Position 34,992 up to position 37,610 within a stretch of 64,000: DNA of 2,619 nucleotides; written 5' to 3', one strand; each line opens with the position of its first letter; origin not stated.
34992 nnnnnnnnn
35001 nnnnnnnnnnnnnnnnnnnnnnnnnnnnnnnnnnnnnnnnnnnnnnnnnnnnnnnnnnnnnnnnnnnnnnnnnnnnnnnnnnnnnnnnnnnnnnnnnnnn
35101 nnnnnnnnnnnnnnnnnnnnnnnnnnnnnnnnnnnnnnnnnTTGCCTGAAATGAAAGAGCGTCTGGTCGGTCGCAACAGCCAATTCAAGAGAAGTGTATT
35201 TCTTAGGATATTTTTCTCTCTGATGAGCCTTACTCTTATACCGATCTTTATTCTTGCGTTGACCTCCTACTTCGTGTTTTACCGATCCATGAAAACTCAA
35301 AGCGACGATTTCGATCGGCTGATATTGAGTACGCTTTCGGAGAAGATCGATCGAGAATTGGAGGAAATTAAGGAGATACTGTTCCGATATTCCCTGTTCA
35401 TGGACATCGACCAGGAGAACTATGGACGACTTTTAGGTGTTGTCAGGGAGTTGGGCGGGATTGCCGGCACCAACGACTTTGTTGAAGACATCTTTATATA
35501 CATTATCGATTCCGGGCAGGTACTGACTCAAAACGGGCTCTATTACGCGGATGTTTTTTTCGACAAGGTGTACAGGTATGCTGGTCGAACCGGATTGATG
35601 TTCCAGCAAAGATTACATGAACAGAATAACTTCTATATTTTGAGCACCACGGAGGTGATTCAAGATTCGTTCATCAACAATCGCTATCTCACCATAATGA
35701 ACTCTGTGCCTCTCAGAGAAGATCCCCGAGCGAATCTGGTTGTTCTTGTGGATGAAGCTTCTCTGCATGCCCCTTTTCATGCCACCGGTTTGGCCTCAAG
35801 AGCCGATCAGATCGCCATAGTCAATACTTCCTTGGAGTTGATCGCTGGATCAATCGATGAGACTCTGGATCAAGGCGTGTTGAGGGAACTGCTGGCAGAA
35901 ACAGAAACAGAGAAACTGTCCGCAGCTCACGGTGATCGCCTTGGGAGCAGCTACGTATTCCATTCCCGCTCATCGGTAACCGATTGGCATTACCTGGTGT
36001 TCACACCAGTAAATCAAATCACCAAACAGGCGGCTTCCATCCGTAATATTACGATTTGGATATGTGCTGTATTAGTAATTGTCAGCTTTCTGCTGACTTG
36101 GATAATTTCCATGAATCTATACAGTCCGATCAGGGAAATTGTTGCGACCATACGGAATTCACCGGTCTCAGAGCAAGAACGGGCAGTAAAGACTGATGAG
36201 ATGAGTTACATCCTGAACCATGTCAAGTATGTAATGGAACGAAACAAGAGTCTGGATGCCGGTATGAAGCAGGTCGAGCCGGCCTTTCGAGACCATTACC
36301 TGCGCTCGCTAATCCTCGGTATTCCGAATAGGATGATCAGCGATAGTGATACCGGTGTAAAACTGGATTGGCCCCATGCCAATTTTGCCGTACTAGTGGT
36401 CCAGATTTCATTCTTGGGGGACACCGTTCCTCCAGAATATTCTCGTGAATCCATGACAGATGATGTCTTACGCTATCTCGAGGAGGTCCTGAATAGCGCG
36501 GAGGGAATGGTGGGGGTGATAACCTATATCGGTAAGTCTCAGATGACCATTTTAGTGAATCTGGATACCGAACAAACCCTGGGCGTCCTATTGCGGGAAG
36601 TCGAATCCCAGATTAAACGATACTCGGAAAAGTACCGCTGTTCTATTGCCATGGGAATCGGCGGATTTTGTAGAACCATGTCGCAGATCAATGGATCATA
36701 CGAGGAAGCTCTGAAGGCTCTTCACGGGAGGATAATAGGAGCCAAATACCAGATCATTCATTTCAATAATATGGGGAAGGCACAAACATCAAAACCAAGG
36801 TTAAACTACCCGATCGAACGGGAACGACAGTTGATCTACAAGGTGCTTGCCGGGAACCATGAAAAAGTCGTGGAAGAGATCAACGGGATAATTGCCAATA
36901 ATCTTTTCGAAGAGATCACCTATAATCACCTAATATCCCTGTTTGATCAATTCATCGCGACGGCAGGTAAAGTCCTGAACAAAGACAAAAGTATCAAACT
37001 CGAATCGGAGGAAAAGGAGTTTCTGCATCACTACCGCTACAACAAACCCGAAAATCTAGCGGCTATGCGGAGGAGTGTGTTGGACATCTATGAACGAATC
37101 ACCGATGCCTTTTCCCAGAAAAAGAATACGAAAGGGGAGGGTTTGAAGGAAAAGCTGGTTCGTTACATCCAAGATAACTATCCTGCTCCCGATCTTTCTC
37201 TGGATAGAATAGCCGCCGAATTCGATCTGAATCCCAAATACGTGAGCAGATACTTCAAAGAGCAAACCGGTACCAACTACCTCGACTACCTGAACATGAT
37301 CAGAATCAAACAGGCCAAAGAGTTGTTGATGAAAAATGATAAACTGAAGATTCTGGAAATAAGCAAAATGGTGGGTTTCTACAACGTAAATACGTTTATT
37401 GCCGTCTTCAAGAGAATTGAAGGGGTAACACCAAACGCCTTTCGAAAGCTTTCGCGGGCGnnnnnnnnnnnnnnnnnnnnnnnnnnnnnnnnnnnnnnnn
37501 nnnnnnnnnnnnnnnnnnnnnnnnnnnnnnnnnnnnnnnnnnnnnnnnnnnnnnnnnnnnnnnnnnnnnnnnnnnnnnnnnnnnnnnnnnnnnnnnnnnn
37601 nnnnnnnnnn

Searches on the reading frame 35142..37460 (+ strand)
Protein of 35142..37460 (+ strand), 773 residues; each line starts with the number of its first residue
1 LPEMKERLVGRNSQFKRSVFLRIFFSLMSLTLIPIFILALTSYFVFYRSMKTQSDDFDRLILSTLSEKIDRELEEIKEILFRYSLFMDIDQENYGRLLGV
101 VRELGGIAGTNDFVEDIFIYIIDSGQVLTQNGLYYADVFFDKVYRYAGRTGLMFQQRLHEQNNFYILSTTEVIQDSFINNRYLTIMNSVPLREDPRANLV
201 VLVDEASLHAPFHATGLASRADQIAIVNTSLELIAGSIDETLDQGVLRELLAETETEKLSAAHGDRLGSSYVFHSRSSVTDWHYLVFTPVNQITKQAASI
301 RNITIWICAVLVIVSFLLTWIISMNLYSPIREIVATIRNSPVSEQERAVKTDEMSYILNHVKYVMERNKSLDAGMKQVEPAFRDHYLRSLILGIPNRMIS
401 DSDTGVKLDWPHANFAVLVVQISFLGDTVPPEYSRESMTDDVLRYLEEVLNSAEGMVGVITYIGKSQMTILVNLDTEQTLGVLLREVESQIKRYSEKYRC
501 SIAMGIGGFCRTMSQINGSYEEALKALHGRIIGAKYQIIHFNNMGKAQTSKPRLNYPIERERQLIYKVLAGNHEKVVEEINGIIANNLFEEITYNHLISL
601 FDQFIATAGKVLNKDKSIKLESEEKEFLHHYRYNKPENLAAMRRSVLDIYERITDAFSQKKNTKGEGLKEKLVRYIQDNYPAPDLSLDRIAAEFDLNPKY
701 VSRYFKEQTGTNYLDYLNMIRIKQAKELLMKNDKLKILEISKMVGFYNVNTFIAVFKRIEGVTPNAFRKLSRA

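Call 42: search_protein_families(library=pfam, proteins=[window:35142-37460:+], max_evalue=1e-8)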
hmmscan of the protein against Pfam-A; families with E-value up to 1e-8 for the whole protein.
window:35142-37460:+ (773 aa): 3 families
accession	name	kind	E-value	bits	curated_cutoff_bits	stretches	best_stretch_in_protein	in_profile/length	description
PF12833.13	HTH_18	-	1.3e-18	67.4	33.6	1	690-769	1-79/80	Helix-turn-helix domain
PF00165.29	HTH_AraC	-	2.8e-12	46.9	26.6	0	731-769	2-42/42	Bacterial regulatory helix-turn-helix proteins, AraC family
PF17853.6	GGDEF_2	-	3.3e-11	43.9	24.5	1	412-528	20-115/116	GGDEF-like domain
